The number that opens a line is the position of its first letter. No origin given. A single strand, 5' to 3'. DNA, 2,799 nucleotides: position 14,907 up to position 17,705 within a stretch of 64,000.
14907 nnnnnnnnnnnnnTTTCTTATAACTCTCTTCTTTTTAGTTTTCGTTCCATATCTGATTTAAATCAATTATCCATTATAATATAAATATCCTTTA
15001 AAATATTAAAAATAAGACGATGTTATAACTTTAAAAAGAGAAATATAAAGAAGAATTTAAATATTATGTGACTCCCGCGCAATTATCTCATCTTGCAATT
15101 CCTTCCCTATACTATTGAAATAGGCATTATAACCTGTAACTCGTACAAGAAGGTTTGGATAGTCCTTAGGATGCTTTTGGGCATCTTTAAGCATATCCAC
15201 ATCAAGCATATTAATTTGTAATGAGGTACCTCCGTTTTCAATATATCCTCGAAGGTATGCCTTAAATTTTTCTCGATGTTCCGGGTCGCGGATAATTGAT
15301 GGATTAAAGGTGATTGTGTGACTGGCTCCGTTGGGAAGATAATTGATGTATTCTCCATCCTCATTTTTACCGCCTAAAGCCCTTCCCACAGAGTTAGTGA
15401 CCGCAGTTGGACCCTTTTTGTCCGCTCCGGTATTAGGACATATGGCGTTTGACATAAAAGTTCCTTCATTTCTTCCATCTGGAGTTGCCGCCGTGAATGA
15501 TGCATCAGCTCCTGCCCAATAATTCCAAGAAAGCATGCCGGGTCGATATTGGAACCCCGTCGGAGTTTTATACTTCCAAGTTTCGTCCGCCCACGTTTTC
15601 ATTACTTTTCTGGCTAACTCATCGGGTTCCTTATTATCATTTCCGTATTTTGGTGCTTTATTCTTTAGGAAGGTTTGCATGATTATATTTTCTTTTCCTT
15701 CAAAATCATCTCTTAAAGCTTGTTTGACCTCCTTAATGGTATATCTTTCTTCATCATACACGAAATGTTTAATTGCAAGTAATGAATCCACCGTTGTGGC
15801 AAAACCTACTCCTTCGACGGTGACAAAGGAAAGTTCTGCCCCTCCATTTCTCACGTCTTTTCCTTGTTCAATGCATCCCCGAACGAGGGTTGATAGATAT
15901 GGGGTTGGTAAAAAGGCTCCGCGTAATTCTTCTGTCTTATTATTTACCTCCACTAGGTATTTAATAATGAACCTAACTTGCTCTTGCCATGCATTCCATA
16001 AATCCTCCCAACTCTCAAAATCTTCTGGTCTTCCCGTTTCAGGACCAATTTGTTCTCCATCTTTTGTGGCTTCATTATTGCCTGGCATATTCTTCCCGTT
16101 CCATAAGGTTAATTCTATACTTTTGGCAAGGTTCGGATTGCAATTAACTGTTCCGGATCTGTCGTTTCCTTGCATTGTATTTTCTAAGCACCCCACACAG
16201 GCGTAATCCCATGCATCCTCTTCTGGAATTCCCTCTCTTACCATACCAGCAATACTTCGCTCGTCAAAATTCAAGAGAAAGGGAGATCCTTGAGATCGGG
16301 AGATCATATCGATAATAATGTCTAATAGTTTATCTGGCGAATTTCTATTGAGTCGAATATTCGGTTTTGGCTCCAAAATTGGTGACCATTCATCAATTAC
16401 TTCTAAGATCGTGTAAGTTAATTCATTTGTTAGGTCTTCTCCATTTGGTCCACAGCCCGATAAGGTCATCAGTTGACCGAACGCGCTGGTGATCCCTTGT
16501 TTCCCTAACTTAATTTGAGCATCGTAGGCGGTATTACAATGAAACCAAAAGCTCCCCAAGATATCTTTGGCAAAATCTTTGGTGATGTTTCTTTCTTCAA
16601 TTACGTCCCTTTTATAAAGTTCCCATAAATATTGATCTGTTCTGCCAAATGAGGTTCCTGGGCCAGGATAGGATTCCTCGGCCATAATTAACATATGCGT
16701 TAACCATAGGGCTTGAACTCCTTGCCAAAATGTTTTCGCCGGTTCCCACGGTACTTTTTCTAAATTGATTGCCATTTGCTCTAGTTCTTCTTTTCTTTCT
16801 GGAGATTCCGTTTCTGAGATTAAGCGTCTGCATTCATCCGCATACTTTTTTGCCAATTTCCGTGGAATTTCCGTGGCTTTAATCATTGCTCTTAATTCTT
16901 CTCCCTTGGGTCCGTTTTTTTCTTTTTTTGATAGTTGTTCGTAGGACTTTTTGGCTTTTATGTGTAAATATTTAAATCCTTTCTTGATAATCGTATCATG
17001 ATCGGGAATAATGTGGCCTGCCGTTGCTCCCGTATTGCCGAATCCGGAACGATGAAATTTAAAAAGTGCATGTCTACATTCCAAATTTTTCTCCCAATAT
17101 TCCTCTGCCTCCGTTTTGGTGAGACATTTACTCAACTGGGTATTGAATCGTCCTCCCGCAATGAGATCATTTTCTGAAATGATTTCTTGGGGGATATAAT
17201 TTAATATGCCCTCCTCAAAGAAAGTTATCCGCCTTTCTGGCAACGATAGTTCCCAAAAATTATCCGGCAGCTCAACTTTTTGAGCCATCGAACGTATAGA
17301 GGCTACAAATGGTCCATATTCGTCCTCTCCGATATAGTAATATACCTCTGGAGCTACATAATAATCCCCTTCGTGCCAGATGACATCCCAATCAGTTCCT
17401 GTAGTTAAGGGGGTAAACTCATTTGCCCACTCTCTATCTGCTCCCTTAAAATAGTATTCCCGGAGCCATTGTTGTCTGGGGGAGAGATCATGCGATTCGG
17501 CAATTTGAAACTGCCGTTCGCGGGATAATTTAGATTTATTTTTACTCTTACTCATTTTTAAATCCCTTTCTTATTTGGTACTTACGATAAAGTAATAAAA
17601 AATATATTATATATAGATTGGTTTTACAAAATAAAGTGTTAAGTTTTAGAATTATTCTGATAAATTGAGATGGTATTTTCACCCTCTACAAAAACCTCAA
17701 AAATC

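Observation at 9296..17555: Co-directional 8-kb block coupling a divergent glycyl radical enzyme to an activator-less 2-hydroxyacyl-CoA-dehydratase-like pair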

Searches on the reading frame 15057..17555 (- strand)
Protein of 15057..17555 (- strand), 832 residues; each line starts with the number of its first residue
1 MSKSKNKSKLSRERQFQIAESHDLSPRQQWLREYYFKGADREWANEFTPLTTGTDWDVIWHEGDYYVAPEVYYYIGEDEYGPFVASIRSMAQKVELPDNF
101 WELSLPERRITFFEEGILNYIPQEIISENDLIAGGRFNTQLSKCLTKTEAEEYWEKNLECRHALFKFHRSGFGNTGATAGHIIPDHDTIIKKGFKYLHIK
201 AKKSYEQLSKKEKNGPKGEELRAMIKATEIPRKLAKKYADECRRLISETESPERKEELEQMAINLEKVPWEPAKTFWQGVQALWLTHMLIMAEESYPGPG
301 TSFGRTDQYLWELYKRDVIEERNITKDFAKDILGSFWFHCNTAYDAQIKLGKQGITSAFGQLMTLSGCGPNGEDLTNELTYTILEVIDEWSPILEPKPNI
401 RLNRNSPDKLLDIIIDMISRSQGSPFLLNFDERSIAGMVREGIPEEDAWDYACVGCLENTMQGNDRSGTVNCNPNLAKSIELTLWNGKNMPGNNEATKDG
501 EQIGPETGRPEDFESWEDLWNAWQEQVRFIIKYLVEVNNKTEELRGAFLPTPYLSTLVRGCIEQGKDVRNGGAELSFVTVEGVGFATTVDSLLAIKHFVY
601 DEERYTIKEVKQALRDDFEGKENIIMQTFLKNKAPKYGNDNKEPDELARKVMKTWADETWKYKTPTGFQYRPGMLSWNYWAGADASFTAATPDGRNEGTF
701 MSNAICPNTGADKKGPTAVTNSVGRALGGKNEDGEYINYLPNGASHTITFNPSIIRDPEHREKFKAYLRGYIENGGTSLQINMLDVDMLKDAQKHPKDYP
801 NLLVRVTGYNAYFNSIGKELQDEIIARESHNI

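Call 4: search_protein_families(library=pfam, proteins=[window:15057-17555:-], max_evalue=0.01)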
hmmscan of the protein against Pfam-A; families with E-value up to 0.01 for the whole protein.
window:15057-17555:- (832 aa): 2 families
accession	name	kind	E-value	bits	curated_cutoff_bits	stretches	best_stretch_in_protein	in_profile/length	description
PF02901.20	PFL-like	-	3.4e-125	419.6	24.3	1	177-678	155-641/647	Pyruvate formate lyase-like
PF01228.26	Gly_radical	-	1.5e-22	80.6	22.2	1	703-814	3-106/106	Glycine radical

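Call 5: search_protein_families(library=ncbifam, proteins=[window:15057-17555:-], max_evalue=0.01)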
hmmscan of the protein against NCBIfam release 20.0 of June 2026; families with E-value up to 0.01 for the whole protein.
window:15057-17555:- (832 aa): 12 families
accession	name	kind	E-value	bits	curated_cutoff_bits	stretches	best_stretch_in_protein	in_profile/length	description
TIGR01774.1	PFL2-3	subfamily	3.3e-128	429.1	678.2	1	175-832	151-786/786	formate C-acetyltransferase/glycerol dehydratase family glycyl radical enzyme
NF043068.1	glycl_HYPD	equivalog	1.1e-117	394.1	1100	1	179-830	153-782/784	trans-4-hydroxy-L-proline dehydratase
NF048011.1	SfplDhtHpsGDes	equivalog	3.9e-109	366.1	1000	1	182-831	186-820/821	(2S)-3-sulfopropanediol dehydratase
NF048009.1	SfplDhtHpfGKleb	equivalog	1.9e-108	363.7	1000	1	177-828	180-820/824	(2S)-3-sulfopropanediol dehydratase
TIGR04394.1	choline_CutC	equivalog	7.2e-98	329.1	1050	1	179-828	157-784/789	choline trimethylamine-lyase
NF007437.0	PRK09983.1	equivalog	1.6e-86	291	1109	1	175-831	150-764/765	formate C-acetyltransferase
NF033718.1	indole_decarb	equivalog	1.7e-81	274.6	1100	1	173-830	208-866/868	indoleacetate decarboxylase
NF033715.1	glycyl_HPDL_Lrg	equivalog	2e-57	194.7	1150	1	223-828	274-897/901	4-hydroxyphenylacetate decarboxylase large subunit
TIGR01255.1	pyr_form_ly_1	equivalog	6.4e-23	81.1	994.2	1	255-830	215-741/744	formate C-acetyltransferase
NF038360.1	rad_fix_GrcA3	exception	7.4e-19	67.6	158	1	767-831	12-76/78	autonomous glycyl radical cofactor GrcA3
TIGR04365.1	spare_glycyl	equivalog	3.3e-12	46.8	170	1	774-828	67-121/126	autonomous glycyl radical cofactor GrcA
NF008341.1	PRK11127.1-1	equivalog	7.3e-12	45.1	145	1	779-831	26-78/80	autonomous glycyl radical cofactor GrcA2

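Call 6: search_solved_structures(query=window:15057-17555:-, show_alignments=2)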
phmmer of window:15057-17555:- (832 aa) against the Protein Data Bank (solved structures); distinct sequences matched with E-value up to 0.001: 36.
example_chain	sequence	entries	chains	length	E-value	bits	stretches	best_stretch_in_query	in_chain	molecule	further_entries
1r8w_A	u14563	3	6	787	1.9e-93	317.2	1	179-830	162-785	glycerol dehydratase | B12-independent glycerol dehydratase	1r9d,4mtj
6vxc_A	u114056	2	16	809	7.2e-90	305.4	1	180-829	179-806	Trans-4-hydroxy-L-proline dehydratase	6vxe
2f3o_A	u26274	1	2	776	3e-87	296.8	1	179-829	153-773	pyruvate formate-lyase 2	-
9rco_A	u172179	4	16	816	2e-83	284.1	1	179-829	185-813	Glycyl radical protein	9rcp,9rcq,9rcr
9f3w_A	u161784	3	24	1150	5.2e-82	279.4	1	182-827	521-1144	Choline trimethylamine-lyase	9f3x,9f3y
5fay_A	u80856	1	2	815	1.6e-78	267.9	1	180-828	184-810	Choline trimethylamine-lyase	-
9ht9_A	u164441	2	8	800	2.1e-78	267.5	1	180-828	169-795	Choline trimethylamine-lyase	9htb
9r0v_A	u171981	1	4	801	2.1e-78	267.5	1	180-828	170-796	Choline trimethylamine-lyase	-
6vue_A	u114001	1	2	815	2.2e-78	267.4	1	180-828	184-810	Choline trimethylamine-lyase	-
5fau_A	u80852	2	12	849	2.5e-78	267.2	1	180-828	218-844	Choline trimethylamine-lyase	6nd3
5fav_A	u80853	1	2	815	5.8e-78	266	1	180-828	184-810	Choline trimethylamine-lyase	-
5faw_A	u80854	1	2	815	9e-78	265.4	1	180-828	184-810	Choline trimethylamine-lyase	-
5ymr_B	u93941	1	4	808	1.4e-77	264.8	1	183-832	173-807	Formate acetyltransferase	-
5kdp_A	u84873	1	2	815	1.5e-77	264.7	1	180-828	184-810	Choline trimethylamine-lyase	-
5a0z_A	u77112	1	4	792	9e-77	262.1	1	182-827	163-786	CHOLINE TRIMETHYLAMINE LYASE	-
8iof_A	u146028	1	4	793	2.3e-66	227.6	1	223-828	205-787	Benzylsuccinate synthase alpha subunit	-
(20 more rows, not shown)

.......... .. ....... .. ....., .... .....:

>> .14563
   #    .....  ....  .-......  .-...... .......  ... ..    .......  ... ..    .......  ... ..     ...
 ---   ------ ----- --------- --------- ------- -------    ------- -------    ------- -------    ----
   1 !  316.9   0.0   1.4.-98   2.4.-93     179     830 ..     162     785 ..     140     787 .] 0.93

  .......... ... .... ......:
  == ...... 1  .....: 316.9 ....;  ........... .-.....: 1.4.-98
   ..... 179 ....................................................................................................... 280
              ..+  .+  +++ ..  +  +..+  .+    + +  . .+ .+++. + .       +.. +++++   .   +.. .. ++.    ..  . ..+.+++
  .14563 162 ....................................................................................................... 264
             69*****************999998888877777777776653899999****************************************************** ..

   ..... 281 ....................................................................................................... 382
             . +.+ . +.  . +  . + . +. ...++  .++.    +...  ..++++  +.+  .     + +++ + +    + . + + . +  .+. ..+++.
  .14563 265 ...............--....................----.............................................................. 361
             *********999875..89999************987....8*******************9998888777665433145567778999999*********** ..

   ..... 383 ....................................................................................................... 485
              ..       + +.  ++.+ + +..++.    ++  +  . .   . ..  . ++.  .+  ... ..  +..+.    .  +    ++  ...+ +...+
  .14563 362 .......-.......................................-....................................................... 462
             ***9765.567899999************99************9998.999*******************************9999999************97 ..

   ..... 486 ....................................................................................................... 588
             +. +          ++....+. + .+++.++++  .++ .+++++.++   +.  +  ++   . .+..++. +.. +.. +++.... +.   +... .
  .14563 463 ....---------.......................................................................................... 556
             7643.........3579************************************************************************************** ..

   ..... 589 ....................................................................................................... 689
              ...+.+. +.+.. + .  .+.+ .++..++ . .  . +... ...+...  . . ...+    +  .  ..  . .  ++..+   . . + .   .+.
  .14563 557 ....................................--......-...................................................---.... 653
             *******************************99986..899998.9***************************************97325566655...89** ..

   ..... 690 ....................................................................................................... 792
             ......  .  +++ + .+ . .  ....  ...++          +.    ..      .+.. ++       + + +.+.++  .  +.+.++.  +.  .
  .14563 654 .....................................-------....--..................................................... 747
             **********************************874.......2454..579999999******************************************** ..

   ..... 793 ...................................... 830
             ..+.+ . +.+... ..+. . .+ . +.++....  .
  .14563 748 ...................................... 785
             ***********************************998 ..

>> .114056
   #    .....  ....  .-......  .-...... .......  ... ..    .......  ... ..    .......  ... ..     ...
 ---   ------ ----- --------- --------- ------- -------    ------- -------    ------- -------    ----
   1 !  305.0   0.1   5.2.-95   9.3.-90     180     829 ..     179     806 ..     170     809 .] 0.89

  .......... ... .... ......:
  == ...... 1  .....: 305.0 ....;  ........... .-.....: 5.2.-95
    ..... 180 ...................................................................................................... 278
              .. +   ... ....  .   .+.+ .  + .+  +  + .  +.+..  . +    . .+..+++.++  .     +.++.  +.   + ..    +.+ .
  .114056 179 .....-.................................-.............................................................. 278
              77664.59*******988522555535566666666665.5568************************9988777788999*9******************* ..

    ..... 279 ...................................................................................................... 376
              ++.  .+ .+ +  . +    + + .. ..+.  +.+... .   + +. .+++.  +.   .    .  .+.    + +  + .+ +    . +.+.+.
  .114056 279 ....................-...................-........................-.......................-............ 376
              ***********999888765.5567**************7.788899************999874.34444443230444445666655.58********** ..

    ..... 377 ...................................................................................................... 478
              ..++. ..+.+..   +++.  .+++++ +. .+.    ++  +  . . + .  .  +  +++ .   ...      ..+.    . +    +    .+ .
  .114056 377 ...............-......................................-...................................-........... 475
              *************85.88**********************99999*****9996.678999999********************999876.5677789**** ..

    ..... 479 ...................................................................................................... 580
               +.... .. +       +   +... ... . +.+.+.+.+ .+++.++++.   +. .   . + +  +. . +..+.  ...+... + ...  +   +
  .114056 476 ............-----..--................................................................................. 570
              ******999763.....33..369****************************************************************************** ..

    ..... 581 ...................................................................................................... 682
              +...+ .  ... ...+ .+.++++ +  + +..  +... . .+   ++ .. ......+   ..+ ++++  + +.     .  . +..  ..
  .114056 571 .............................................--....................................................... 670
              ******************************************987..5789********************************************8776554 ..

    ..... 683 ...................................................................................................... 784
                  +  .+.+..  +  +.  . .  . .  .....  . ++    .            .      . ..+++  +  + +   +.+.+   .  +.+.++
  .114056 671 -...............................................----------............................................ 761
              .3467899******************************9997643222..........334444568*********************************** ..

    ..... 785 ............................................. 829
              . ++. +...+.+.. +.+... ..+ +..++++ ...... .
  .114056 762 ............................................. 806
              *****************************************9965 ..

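Call 7: find_homologous_proteins(query=window:15057-17555:-)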
Query window:15057-17555:- (832 aa): 3947 proteins with E <= 0.001 among 8000 candidates; the best 120 are listed.
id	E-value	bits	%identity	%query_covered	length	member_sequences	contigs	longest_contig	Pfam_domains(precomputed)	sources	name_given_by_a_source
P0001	0.0e+0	1963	100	100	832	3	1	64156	PF02901.21,PF01228.27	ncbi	ncbi:MAG: pyruvate formate lyase family protein [Promethearchaeia archaeon]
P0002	0.0e+0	1731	86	100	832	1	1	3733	PF02901.21,PF01228.27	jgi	jgi:formate C-acetyltransferase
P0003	0.0e+0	1725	86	100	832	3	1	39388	PF02901.21,PF01228.27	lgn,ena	-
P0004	0.0e+0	1573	78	100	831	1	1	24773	PF02901.21,PF01228.27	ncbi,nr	ncbi:MAG: hypothetical protein GF383_10975 [Candidatus Lokiarchaeota archaeon]|nr:hypothetical prote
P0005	0.0e+0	1566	78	100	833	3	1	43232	PF02901.21,PF01228.27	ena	-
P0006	0.0e+0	1564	78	100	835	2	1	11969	PF02901.21,PF01228.27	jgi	-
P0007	0.0e+0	1559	78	100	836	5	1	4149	PF02901.21,PF01228.27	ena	-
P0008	0.0e+0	1554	77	100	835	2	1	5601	PF02901.21,PF01228.27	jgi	-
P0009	0.0e+0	1551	77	100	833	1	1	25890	PF02901.21,PF01228.27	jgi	jgi:formate C-acetyltransferase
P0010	0.0e+0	1550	77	98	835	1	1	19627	PF02901.21,PF01228.27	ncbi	-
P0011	0.0e+0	1547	77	100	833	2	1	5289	PF02901.21,PF01228.27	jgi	jgi:formate C-acetyltransferase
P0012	0.0e+0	1546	77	100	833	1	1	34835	PF02901.21,PF01228.27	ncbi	-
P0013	0.0e+0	1544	77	100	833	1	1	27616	PF02901.21,PF01228.27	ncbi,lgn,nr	ncbi:MAG: Pyruvate formate lyase [Promethearchaeota archaeon]|nr:MAG: Pyruvate formate lyase [Candid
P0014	0.0e+0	1544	77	100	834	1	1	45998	PF02901.21,PF01228.27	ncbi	-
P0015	0.0e+0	1541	76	100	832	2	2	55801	PF02901.21,PF01228.27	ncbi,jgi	ncbi:MAG: pyruvate formate lyase family protein [Promethearchaeota archaeon]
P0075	0.0e+0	1483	74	99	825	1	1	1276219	PF02901.21,PF01228.27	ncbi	-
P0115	0.0e+0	1446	71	99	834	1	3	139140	PF02901.21,PF01228.27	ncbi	ncbi:MAG: pyruvate formate lyase family protein [Candidatus Hodarchaeota archaeon]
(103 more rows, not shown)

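Call 9: find_encoding_contigs(protein=P0075, flank=10000, max_places=2)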
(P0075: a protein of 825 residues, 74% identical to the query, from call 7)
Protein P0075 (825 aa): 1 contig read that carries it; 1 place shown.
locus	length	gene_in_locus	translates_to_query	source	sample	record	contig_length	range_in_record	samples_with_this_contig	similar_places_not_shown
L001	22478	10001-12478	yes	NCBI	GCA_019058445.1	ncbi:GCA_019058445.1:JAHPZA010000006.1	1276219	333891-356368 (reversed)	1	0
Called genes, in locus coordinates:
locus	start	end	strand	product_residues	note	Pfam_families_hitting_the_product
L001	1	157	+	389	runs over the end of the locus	PF01979:Amidohydro_1, PF07969:Amidohydro_3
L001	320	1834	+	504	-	PF14311:DUF4379 (faint)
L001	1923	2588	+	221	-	PF01872:RibD_C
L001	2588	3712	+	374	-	PF04055:Radical_SAM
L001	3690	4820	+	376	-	PF04055:Radical_SAM, PF19288:CofH_C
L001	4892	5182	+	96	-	PF03992:ABM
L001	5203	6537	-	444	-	PF00809:Pterin_bind, PF14251:PterinBD-DUF4346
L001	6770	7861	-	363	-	PF07318:DUF1464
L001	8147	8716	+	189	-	PF21349:RUBY_RBDX (weak), PF02915:Rubrerythrin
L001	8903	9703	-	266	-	-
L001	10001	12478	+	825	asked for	PF02901:PFL-like, PF01228:Gly_radical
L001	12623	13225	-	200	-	-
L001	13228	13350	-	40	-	-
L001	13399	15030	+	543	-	PF07969:Amidohydro_3, PF01979:Amidohydro_1 (weak), PF07969:Amidohydro_3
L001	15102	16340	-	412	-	PF13347:MFS_2, PF03092:BT1, PF07690:MFS_1, PF12832:MFS_1_like, PF00083:Sugar_tr, PF07690:MFS_1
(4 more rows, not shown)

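Call 10: find_encoding_contigs(protein=P0115, flank=10000, max_places=2)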
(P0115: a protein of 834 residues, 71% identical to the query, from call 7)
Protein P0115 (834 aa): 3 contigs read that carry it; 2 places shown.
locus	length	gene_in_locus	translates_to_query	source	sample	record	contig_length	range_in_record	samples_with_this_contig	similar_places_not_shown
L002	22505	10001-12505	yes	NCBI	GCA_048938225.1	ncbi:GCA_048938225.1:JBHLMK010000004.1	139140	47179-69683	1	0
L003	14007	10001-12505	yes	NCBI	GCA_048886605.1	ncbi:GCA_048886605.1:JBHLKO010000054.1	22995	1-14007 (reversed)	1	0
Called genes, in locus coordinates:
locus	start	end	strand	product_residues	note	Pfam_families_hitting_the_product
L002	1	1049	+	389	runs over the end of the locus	PF01979:Amidohydro_1, PF07969:Amidohydro_3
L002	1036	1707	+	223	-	PF01872:RibD_C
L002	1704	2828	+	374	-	PF04055:Radical_SAM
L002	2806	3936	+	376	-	PF04055:Radical_SAM, PF19288:CofH_C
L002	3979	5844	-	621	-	PF02812:ELFV_dehydrog_N, PF00208:ELFV_dehydrog, PF00571:CBS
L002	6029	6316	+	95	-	PF03992:ABM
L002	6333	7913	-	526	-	PF00809:Pterin_bind, PF14251:PterinBD-DUF4346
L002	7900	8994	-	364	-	PF07318:DUF1464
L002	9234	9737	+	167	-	PF21349:RUBY_RBDX (weak), PF02915:Rubrerythrin (weak)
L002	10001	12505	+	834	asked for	PF02901:PFL-like, PF01228:Gly_radical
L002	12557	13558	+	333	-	PF13353:Fer4_12 (weak), PF04055:Radical_SAM, PF13237:Fer4_10, PF14697:Fer4_21 (weak), PF12838:Fer4_7, PF13187:Fer4_9 (weak), PF00037:Fer4 (weak), PF12837:Fer4_6 (weak), +2 more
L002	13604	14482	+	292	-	-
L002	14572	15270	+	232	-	PF04289:DUF447_N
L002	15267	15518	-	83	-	-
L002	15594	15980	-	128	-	PF04038:DHNA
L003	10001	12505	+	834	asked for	PF02901:PFL-like, PF01228:Gly_radical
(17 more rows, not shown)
